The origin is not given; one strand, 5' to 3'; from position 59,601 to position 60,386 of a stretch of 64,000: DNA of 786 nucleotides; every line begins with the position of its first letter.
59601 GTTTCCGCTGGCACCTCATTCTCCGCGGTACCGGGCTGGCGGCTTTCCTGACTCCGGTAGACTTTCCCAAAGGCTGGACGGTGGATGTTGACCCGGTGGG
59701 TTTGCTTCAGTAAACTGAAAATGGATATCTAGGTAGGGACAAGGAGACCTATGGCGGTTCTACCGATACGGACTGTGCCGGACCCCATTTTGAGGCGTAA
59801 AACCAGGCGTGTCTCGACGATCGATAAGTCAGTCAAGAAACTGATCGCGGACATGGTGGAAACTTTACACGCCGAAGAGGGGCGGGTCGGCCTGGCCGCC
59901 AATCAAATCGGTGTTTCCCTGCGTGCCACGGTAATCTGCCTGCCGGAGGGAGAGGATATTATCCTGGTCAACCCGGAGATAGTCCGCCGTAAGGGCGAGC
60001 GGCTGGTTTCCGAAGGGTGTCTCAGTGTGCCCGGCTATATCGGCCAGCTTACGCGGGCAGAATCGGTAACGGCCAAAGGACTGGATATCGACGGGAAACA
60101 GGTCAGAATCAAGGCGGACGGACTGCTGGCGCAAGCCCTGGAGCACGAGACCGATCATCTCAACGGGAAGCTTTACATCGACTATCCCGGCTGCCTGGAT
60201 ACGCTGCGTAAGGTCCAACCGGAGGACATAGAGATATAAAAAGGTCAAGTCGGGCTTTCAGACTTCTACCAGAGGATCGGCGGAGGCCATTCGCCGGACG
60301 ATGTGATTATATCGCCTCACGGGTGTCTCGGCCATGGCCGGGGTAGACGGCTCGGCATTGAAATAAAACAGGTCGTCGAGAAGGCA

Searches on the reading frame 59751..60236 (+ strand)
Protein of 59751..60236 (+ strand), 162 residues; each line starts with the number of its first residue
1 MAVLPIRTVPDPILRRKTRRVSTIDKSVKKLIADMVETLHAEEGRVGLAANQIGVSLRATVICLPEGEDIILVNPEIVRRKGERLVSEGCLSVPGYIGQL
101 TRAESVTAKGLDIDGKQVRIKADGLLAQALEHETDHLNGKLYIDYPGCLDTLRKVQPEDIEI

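Call 34: search_protein_families(library=pfam, proteins=[window:59751-60236:+], max_evalue=0.01)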
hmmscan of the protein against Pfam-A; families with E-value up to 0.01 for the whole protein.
window:59751-60236:+ (162 aa): 1 family
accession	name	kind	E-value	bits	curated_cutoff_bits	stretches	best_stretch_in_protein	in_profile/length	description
PF01327.26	Pep_deformylase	-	4.1e-44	150.4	22.8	1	4-145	2-149/156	Polypeptide deformylase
